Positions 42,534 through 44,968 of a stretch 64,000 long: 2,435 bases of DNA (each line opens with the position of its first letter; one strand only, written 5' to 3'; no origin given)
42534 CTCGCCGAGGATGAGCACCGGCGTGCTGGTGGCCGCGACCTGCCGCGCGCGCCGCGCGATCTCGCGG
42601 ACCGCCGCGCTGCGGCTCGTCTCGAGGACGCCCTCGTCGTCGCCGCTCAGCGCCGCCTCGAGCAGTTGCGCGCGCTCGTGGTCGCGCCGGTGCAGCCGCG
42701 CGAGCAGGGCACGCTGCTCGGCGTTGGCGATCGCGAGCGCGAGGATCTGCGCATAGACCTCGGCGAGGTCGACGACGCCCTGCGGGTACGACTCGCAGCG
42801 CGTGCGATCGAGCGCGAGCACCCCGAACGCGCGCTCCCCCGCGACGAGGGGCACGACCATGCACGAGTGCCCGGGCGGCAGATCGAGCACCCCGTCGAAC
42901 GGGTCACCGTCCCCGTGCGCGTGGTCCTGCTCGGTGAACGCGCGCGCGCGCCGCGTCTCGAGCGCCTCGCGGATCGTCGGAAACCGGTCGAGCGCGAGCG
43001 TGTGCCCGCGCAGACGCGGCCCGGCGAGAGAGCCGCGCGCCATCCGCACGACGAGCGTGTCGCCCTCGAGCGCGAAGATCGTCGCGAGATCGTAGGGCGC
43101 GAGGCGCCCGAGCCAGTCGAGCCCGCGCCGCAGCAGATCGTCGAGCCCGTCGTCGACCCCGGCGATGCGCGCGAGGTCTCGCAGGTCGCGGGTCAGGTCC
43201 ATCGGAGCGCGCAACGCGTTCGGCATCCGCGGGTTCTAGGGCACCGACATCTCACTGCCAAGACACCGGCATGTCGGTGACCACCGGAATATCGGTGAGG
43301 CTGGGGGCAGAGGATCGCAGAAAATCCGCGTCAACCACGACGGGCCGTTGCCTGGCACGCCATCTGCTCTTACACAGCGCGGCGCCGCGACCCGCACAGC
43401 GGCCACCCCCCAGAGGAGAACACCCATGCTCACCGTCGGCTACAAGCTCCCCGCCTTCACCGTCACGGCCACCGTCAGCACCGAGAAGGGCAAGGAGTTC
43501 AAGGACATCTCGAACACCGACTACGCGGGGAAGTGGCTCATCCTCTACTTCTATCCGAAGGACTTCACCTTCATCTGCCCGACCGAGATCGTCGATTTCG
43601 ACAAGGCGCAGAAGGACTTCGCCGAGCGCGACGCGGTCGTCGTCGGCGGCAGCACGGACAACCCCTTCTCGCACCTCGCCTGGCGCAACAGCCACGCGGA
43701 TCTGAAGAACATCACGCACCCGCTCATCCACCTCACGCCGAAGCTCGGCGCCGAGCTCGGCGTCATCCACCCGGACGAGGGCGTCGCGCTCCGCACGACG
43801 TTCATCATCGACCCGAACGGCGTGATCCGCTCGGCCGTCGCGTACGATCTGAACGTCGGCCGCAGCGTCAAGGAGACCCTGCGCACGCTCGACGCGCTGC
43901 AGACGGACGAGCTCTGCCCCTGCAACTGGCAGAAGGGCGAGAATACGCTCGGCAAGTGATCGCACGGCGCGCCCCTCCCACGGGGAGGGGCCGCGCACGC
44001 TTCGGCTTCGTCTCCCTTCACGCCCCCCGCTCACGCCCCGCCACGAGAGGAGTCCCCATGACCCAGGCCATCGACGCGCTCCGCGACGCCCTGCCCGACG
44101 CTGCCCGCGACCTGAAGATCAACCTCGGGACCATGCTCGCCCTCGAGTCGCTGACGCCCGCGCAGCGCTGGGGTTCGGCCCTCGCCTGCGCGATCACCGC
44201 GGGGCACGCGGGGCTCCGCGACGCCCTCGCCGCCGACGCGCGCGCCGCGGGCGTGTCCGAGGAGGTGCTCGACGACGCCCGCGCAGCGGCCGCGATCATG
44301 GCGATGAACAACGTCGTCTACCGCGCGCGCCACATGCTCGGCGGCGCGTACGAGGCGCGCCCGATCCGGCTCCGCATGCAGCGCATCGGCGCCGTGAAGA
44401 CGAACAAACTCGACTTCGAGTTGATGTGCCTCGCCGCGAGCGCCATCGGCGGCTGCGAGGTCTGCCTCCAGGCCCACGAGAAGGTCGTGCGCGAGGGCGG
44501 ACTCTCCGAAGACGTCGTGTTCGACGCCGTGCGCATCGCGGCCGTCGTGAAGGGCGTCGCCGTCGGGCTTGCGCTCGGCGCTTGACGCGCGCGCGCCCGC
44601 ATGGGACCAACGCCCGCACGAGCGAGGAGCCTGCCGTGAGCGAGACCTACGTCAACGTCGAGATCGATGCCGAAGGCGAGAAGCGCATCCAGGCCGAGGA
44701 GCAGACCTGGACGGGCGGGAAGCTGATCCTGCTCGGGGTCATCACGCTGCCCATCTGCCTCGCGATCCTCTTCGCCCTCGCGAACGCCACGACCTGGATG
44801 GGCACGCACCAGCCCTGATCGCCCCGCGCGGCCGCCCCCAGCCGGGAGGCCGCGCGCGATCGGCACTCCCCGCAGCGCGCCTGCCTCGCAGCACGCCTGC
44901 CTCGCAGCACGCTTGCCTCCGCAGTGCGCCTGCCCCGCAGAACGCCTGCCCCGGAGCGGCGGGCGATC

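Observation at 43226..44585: Sigma-54-dependent peroxide-defence unit: a GAF-domain enhancer-binding protein divergent from ahpC-ahpD behind a -24/-12 promoter with upstream palindromes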

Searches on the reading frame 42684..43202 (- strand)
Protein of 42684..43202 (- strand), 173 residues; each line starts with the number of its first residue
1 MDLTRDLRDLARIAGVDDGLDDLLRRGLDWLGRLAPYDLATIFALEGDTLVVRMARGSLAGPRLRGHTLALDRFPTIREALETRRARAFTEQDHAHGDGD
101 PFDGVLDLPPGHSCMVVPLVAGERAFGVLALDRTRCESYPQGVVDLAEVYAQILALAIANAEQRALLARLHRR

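Call 32: find_related_loci(query=A2, collection=metagenome_contigs, flank=3500)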
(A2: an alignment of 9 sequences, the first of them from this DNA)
Query A2 (173 aa) in metagenome_contigs; peptide patterns used: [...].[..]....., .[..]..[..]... (x = any residue, [..] = any of these).
600 stretches matched a pattern (row limit reached: there are more); 110 encode a relative of the query (tblastn E <= 1e-3); the best 80 are kept; 80 distinct loci.
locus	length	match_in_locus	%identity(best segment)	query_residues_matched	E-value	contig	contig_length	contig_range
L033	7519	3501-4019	73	1-173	1e-80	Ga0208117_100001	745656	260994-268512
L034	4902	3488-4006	70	1-173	3e-80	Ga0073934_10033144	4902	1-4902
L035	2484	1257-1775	72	1-173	1e-81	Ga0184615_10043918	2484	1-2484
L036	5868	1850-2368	72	1-173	1e-79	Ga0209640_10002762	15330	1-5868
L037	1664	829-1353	71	1-173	9e-82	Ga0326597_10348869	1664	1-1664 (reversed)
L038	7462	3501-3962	79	17-171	2e-77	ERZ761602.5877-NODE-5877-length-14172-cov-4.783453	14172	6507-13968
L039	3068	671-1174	74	2-170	1e-77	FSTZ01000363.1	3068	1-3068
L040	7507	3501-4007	72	1-170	1e-76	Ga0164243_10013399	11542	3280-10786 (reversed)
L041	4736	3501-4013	71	1-171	8e-77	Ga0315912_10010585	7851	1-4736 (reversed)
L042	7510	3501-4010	70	1-170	2e-76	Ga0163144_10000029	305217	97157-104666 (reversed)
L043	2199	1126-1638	70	1-170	6e-78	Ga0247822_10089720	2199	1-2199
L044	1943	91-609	71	1-173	3e-78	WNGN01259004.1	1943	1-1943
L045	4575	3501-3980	73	1-160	1e-74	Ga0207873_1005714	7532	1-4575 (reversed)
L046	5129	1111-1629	70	1-173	1e-74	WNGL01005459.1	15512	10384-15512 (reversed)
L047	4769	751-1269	70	1-173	2e-74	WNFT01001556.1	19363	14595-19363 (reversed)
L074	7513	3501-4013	65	1-171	6e-70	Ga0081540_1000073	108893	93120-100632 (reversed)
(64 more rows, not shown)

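Call 53: find_homologous_proteins(query=L074:3474-5018:+, max_evalue=1e-120)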
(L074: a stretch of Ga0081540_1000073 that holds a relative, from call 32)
Query L074:3474-5018:+ (514 aa): 492 proteins with E <= 1e-120 among 8000 candidates; the best 120 are listed.
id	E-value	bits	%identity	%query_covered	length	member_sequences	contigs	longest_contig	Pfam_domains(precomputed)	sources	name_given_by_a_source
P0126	0.0e+0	1043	94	99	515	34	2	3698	PF13185.13,PF00158.33,PF25601.2,PF01590.33,PF13492.13,PF14532.13,PF07728.21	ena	-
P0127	2.2e-296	1002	90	100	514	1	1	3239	PF13185.13,PF00158.33,PF25601.2,PF01590.33,PF13492.13,PF14532.13,PF07728.21,PF01078.28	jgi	jgi:transcriptional regulator with GAF, ATPase, and Fis domain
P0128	3.6e-296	1001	90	100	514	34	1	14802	PF13185.13,PF00158.33,PF25601.2,PF01590.33,PF13492.13,PF14532.13,PF07728.21,PF01078.28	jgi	-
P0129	3.4e-295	998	89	100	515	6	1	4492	PF13185.13,PF00158.33,PF25601.2,PF01590.33,PF13492.13,PF14532.13,PF07728.21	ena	-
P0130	6.5e-295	997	89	100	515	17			PF13185.13,PF00158.33,PF25601.2,PF01590.33,PF13492.13,PF14532.13,PF07728.21,PF01078.28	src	-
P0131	2.3e-293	992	89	99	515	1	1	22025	PF13185.13,PF00158.33,PF25601.2,PF01590.33,PF13492.13,PF14532.13,PF07728.21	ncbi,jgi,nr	ncbi:MAG: GAF domain-containing protein [Myxococcaceae bacterium]|nr:MAG: GAF domain-containing prot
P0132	2.6e-293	991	89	99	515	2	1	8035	PF13185.13,PF00158.33,PF25601.2,PF01590.33,PF13492.13,PF14532.13,PF07728.21,PF01078.28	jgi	-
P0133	1.7e-292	989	89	99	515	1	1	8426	PF13185.13,PF00158.33,PF25601.2,PF01590.33,PF13492.13,PF14532.13,PF07728.21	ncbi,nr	ncbi:MAG TPA: sigma 54-interacting transcriptional regulator [Myxococcaceae bacterium]|nr:sigma 54-i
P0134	2.6e-291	985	88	100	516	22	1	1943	PF13185.13,PF00158.33,PF25601.2,PF01590.33,PF13492.13,PF14532.13,PF07728.21,PF01078.28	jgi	jgi:transcriptional regulator with GAF, ATPase, and Fis domain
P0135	8.5e-291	983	89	99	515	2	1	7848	PF13185.13,PF00158.33,PF25601.2,PF01590.33,PF13492.13,PF14532.13,PF07728.21,PF01078.28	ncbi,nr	ncbi:MAG TPA: sigma 54-interacting transcriptional regulator [Myxococcaceae bacterium]|nr:sigma 54-i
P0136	6.4e-290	980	88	99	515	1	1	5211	PF13185.13,PF00158.33,PF25601.2,PF01590.33,PF13492.13,PF14532.13,PF07728.21,PF01078.28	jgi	jgi:formate hydrogenlyase transcriptional activator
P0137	1.1e-289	979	88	99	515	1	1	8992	PF13185.13,PF00158.33,PF25601.2,PF01590.33,PF13492.13,PF14532.13,PF07728.21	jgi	jgi:formate hydrogenlyase transcriptional activator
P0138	1.3e-289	979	88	99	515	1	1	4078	PF13185.13,PF00158.33,PF25601.2,PF01590.33,PF13492.13,PF14532.13,PF07728.21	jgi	jgi:transcriptional regulator with GAF, ATPase, and Fis domain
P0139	2.6e-289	978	88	99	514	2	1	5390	PF13185.13,PF00158.33,PF25601.2,PF01590.33,PF13492.13,PF14532.13,PF07728.21,PF01078.28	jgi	-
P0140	1.9e-288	975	88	99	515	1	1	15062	PF13185.13,PF00158.33,PF25601.2,PF01590.33,PF13492.13,PF14532.13,PF07728.21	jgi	jgi:transcriptional regulator with GAF, ATPase, and Fis domain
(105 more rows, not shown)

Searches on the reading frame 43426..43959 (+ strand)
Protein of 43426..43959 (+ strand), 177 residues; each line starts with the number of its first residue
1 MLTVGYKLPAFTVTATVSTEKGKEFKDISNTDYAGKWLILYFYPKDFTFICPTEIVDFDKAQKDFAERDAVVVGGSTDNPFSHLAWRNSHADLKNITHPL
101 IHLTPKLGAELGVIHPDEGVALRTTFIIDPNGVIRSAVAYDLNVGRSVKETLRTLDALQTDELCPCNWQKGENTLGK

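Call 6: search_protein_families(library=pfam, proteins=[window:43426-43959:+])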
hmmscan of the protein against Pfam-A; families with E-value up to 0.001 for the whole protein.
window:43426-43959:+ (177 aa): 3 families
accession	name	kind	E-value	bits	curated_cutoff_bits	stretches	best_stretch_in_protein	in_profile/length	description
PF00578.27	AhpC-TSA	-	4.1e-30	104.7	26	1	4-136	1-123/124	AhpC/TSA family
PF08534.16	Redoxin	-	3.4e-11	43.6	26.6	1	4-136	2-130/148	Redoxin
PF10417.14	1-cysPrx_C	-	0.00078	19.8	21.1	0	162-175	11-24/41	C-terminal domain of 1-Cys peroxiredoxin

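Call 7: search_protein_families(library=ncbifam, proteins=[window:43426-43959:+])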
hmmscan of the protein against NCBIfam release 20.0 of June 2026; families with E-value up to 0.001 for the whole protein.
window:43426-43959:+ (177 aa): 11 families
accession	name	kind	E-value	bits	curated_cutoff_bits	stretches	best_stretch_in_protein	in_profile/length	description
TIGR03137.1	AhpC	equivalog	1.2e-39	136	272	1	5-175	5-177/187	alkyl hydroperoxide reductase subunit C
NF011576.0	PRK15000.1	subfamily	3.2e-37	128.2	301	1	1-174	1-181/200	peroxiredoxin C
NF009668.0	PRK13189.1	equivalog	1.1e-34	119.6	211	1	1-172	9-181/224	peroxiredoxin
NF040737.1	peroxi_PrxU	equivalog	1.2e-33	116.8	270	1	1-175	35-215/233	thioredoxin-dependent peroxiredoxin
NF010122.0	PRK13599.1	equivalog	1.6e-30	106.2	456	1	4-162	9-164/220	peroxiredoxin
NF009669.0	PRK13190.1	equivalog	5.3e-28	97.6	261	1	3-174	4-174/203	putative peroxiredoxin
NF009670.0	PRK13191.1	equivalog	7.1e-25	87.8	374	1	4-171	9-177/215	putative peroxiredoxin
NF053650.1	PerredPrxQDein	equivalog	6e-11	42.5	260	1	30-137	16-125/148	thioredoxin-dependent peroxiredoxin PrxQ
NF001808.0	PRK00522.1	equivalog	1.3e-08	34.5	123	1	3-135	19-144/167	thiol peroxidase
NF006960.0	PRK09437.1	equivalog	5.7e-07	29.6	140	1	23-80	18-75/156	thioredoxin-dependent thiol peroxidase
NF045827.1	perox_SUH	exception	0.00038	19.9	298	1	14-135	23-144/178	thiol peroxidase Prx-SUH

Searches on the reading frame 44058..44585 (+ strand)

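Call 6: search_protein_families(library=pfam, proteins=[window:44058-44585:+])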
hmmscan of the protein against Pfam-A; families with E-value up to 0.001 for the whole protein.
window:44058-44585:+ (175 aa): 1 family
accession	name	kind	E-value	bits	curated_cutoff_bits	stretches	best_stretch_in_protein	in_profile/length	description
PF02627.25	CMD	-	1.1e-12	48.2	23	1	118-168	23-73/84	Carboxymuconolactone decarboxylase family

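Call 7: search_protein_families(library=ncbifam, proteins=[window:44058-44585:+])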
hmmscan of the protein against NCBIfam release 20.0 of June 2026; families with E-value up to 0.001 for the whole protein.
window:44058-44585:+ (175 aa): 2 families
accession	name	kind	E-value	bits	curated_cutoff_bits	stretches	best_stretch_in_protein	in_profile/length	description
TIGR00777.1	ahpD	subfamily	3.4e-49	167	191.95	1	5-172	2-169/177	alkylhydroperoxidase, AhpD family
TIGR00778.1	ahpD_dom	domain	3e-09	36.2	27.8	1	116-162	4-50/51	alkylhydroperoxidase AhpD family core domain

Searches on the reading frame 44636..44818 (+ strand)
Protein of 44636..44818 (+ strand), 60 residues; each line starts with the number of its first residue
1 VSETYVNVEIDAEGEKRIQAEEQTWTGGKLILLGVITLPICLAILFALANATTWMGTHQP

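Call 6: search_protein_families(library=pfam, proteins=[window:44636-44818:+])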
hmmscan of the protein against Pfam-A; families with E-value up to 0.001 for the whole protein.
window:44636-44818:+ (60 aa): 0 families

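Call 7: search_protein_families(library=ncbifam, proteins=[window:44636-44818:+])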
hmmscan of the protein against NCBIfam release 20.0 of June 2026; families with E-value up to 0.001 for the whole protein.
window:44636-44818:+ (60 aa): 0 families
